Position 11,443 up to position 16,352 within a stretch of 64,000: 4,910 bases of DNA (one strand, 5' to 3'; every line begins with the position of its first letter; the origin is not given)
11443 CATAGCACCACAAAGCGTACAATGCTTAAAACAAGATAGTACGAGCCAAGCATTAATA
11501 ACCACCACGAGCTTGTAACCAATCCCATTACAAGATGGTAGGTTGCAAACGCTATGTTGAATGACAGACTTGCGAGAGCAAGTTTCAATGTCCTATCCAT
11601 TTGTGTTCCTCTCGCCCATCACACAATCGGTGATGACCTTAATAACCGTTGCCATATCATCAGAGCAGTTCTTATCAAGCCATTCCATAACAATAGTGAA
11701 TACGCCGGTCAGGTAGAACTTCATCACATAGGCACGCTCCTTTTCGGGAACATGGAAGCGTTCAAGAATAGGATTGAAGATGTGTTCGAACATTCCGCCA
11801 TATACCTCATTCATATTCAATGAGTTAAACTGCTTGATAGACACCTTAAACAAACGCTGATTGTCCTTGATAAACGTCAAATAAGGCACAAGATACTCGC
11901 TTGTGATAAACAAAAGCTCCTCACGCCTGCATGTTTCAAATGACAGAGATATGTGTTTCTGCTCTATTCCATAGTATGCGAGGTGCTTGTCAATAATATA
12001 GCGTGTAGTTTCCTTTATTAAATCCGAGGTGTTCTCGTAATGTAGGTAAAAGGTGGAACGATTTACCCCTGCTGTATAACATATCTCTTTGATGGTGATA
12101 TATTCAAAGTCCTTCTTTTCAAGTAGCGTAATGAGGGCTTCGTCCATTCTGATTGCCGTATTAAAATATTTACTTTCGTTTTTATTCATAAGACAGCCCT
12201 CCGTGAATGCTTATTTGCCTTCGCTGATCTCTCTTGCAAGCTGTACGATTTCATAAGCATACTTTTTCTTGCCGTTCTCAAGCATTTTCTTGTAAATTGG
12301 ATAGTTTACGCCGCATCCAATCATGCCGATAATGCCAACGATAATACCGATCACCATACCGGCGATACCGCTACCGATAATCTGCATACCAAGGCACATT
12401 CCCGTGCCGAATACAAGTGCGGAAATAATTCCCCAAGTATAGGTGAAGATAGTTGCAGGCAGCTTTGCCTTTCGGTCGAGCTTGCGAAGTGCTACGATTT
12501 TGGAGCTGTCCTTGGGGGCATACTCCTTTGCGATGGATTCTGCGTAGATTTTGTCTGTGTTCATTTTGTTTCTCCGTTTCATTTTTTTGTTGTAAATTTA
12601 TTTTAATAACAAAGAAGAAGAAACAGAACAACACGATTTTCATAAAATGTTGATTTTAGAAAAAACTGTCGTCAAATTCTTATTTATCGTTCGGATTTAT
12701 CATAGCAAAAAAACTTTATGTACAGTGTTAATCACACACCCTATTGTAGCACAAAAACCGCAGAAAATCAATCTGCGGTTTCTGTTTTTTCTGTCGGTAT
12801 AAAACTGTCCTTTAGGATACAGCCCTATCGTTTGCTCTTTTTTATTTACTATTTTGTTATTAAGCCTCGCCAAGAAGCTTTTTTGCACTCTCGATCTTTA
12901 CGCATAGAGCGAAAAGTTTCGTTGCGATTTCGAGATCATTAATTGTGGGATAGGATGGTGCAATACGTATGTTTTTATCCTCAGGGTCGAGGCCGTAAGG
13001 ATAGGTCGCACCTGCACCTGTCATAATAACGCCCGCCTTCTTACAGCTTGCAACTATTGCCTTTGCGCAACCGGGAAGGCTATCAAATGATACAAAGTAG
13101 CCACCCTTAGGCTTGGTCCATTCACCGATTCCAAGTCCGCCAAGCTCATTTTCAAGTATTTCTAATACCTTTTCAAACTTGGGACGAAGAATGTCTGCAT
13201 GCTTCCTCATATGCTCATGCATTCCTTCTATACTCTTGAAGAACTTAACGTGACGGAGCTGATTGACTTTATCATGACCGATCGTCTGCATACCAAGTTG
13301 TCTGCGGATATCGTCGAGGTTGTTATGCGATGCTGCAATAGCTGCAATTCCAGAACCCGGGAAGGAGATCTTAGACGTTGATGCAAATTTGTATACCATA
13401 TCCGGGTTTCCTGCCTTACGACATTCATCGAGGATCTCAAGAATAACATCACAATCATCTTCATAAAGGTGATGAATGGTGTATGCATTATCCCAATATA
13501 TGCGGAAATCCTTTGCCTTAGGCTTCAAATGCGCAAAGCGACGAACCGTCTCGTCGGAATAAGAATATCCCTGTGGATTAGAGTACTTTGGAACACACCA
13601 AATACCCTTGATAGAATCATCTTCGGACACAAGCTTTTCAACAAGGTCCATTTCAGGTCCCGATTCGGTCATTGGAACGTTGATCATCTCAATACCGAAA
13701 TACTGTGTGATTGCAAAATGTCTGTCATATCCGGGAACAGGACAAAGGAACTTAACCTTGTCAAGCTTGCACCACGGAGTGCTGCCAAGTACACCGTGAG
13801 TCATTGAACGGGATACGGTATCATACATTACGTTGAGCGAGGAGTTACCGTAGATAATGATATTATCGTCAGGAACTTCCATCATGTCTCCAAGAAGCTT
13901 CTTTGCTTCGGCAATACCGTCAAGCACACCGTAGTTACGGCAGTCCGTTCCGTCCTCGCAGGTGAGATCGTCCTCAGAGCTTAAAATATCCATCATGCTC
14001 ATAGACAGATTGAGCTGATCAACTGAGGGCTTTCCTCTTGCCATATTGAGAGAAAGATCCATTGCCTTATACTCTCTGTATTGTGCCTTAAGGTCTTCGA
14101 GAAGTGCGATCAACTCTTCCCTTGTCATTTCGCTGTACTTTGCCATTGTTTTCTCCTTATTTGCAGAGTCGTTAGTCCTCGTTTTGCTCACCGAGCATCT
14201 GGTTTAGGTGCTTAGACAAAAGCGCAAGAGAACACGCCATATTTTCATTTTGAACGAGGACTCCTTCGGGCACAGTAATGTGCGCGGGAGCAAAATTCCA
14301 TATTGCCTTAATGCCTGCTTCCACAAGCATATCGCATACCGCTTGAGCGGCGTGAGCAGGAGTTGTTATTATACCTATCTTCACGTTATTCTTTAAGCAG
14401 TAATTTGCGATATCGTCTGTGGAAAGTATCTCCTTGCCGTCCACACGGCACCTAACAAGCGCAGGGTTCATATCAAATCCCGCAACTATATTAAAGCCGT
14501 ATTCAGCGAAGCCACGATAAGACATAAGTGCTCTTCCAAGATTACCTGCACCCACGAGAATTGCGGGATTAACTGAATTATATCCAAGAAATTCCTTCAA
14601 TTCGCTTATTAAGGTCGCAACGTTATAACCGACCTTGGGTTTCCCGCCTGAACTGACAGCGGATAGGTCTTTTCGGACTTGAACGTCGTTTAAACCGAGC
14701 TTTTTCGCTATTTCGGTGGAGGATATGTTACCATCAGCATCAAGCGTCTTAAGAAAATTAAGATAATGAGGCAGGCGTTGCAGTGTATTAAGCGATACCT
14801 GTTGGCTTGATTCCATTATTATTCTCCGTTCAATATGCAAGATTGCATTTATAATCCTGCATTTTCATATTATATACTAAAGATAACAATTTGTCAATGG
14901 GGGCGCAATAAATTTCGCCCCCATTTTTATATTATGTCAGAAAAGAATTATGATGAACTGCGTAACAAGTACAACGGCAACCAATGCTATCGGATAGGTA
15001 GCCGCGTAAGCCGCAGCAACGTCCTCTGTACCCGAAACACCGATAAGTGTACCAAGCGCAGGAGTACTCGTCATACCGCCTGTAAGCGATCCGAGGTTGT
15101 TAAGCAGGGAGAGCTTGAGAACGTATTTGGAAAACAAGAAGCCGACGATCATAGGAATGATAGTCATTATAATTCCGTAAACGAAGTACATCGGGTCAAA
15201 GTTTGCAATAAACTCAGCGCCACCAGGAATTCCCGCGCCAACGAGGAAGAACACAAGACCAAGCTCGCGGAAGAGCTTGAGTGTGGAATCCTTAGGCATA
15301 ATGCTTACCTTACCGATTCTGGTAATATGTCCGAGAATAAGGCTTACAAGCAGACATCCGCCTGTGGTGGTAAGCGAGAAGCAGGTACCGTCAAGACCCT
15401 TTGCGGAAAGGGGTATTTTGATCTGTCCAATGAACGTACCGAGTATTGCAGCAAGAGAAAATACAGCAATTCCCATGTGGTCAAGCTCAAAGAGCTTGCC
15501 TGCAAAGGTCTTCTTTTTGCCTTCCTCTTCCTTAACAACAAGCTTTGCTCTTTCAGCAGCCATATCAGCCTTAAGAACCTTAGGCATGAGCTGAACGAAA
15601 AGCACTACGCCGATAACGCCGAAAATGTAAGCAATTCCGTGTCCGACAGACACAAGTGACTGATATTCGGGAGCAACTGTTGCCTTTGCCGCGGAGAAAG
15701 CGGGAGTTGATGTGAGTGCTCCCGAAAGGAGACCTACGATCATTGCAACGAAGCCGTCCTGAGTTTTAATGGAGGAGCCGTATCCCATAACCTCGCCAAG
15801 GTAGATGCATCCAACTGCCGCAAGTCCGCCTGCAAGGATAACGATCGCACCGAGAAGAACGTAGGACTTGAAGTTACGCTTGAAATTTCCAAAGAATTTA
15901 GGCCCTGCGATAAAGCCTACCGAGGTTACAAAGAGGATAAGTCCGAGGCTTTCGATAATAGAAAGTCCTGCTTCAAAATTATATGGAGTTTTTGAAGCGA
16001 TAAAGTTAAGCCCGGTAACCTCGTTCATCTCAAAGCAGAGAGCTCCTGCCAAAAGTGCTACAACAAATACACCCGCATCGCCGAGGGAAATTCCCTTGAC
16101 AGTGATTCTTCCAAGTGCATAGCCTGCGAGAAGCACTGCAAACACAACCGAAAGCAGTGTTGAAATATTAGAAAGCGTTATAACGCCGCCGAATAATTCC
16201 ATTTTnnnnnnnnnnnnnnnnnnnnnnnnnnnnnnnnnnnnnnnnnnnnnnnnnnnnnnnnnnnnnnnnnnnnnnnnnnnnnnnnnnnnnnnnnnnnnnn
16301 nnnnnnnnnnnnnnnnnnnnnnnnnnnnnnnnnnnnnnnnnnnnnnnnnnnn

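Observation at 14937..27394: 12-gene operon joining a complete FlxABCD-HdrABC module to a soluble FrdAB-like fumarate reductase, FumC, an MDH and an AAE exporter: candidate electron-bifurcating NADH:fumarate/ferredoxin oxidoreductase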

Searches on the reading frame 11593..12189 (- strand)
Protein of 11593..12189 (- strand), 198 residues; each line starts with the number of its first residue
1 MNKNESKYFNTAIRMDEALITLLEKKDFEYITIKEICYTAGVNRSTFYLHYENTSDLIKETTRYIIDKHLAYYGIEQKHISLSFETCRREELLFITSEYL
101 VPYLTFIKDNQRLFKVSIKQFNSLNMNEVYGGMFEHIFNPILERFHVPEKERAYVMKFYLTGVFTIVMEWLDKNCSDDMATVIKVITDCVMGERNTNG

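Call 41: search_protein_families(library=pfam, proteins=[window:11593-12189:-], max_evalue=0.00001)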
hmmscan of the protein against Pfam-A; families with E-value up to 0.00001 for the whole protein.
window:11593-12189:- (198 aa): 1 family
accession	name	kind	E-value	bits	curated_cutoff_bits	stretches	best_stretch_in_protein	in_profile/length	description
PF14278.11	TetR_C_8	-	8.5e-09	35.9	26.1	1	98-190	5-101/103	Transcriptional regulator C-terminal region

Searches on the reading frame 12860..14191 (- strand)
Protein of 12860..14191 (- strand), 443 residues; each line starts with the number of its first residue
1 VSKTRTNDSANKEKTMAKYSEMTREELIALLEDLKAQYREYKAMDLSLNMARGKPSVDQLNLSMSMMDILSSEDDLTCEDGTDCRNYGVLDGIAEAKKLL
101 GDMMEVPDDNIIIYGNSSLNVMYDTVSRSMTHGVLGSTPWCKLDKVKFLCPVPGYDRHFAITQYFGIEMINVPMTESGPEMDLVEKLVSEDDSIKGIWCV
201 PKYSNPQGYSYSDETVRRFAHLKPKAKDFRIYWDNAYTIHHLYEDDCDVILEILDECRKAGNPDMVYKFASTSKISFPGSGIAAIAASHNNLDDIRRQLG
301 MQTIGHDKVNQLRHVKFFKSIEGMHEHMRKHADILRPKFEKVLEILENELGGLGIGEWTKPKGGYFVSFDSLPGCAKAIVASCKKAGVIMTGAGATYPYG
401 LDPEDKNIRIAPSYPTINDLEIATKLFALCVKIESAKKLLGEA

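Call 4: search_protein_families(library=pfam, proteins=[window:12860-14191:-])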
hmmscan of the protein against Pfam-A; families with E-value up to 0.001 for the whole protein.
window:12860-14191:- (443 aa): 1 family
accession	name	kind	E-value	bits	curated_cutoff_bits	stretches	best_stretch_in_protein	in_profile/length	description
PF12897.13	Asp_aminotransf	-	3.4e-163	543.8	27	1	22-441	1-419/421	Aspartate amino-transferase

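Call 6: search_protein_families(library=ncbifam, proteins=[window:12860-14191:-])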
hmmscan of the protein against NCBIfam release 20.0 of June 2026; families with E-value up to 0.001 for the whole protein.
window:12860-14191:- (443 aa): 6 families
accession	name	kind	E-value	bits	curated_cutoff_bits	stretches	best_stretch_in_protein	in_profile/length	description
NF053594.1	AAT_Rv3722c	equivalog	4e-199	661.5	435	1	26-437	2-411/412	aspartate aminotransferase type Ic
NF041364.1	GntC_guanitoxin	equivalog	2e-09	36.9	415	1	149-390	88-321/356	guanitoxin biosynthesis PLP-dependent (S)-gamma-hydroxy-L-arginine cyclodehydratase GntC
NF052290.2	MocR_like_YczR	exception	1.1e-07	30.9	487.4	1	151-415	193-443/458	MocR-like transcription factor YczR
NF052282.1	PLP_TF_PdxR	equivalog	6.4e-07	28.8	320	1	152-422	187-442/448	MocR-like pyridoxine biosynthesis transcription factor PdxR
NF005732.0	PRK07550.1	equivalog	0.00021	20.5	366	1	149-345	121-311/389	aminotransferase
NF006964.0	PRK09440.1-2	equivalog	0.00059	18.8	467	1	191-402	178-378/417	valine--pyruvate transaminase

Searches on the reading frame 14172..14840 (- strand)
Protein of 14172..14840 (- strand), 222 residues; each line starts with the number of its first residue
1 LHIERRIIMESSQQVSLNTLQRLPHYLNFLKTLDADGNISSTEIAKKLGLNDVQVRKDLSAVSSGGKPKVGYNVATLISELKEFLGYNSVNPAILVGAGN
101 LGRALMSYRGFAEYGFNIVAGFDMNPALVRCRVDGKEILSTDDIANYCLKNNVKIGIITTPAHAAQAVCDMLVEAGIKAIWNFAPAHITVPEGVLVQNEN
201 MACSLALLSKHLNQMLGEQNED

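Call 4: search_protein_families(library=pfam, proteins=[window:14172-14840:-])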
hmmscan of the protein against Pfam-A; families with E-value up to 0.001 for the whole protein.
window:14172-14840:- (222 aa): 3 families
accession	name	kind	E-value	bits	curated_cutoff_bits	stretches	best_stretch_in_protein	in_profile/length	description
PF02629.25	CoA_binding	-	6.1e-19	69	22.3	1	93-185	6-96/97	CoA binding domain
PF06971.19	Put_DNA-bind_N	-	4.7e-17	62.2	27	1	15-60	2-49/49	Putative DNA-binding protein N-terminus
PF08279.18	HTH_11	-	0.00084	19.6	25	0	29-66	5-43/55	HTH domain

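Call 6: search_protein_families(library=ncbifam, proteins=[window:14172-14840:-])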
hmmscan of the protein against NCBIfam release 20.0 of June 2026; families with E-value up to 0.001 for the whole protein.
window:14172-14840:- (222 aa): 9 families
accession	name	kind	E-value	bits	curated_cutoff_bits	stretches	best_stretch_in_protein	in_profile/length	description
NF003994.0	PRK05472.2-3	equivalog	9.1e-84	280.1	130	1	10-218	4-214/217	redox-sensing transcriptional repressor Rex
NF003996.0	PRK05472.2-5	equivalog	2.9e-62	210.2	138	1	16-215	3-202/209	redox-sensing transcriptional repressor Rex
NF003995.0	PRK05472.2-4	subfamily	7.4e-59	198.8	126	1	12-212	3-205/213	redox-sensing transcriptional repressor Rex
NF003992.0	PRK05472.2-1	equivalog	3.1e-57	193.6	226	1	10-213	16-221/249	redox-sensing transcriptional repressor Rex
NF003990.0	PRK05472.1-4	equivalog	3.4e-57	193.5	233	1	9-215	1-209/214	redox-sensing transcriptional repressor Rex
NF003993.0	PRK05472.2-2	equivalog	5.4e-54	182.9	217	1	13-213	4-206/212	redox-sensing transcriptional repressor Rex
NF003989.0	PRK05472.1-3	equivalog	3.9e-42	144.4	177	1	9-207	2-202/215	redox-sensing transcriptional repressor Rex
NF003988.0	PRK05472.1-1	equivalog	2.5e-33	115.8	321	1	13-213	5-209/214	redox-sensing transcriptional repressor Rex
NF003991.0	PRK05472.1-5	equivalog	1.3e-31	110.1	198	1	11-206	3-200/211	redox-sensing transcriptional repressor Rex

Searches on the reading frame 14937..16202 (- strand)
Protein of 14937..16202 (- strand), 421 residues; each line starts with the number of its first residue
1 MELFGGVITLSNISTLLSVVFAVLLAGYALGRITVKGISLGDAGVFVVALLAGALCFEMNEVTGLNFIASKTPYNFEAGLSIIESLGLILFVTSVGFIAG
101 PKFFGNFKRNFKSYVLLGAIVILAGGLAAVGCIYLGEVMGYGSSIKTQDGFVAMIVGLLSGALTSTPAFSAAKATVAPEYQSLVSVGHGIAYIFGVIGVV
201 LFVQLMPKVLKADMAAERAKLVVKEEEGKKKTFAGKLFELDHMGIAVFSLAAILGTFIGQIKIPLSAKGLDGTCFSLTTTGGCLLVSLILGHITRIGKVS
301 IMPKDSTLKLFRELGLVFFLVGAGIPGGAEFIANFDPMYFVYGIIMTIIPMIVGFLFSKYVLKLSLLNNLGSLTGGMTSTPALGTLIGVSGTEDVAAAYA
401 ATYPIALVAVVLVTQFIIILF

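Call 4: search_protein_families(library=pfam, proteins=[window:14937-16202:-])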
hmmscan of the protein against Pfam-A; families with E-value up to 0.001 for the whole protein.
window:14937-16202:- (421 aa): 1 family
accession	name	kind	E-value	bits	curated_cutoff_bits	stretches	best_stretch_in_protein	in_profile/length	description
PF06826.17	Asp-Al_Ex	-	4.9e-50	170.1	27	2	248-418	2-166/167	Predicted Permease Membrane Region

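Call 6: search_protein_families(library=ncbifam, proteins=[window:14937-16202:-])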
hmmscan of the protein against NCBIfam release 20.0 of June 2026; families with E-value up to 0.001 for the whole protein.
window:14937-16202:- (421 aa): 4 families
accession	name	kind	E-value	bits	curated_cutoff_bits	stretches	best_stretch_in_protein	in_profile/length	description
NF003007.0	PRK03818.1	equivalog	1.8e-38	132.4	449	2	12-231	3-203/553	putative transporter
TIGR01625.1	YidE_YbjL_dupl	subfamily_domain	3.8e-34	117.7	71.95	2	253-405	2-154/154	AspT/YidE/YbjL antiporter duplication domain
TIGR03802.1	Asp_Ala_antiprt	equivalog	1.1e-33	116.7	546.95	2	246-420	389-561/562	aspartate-alanine antiporter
NF003440.0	PRK04972.1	equivalog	3.2e-29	102.1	645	2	15-225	13-199/561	aspartate:alanine antiporter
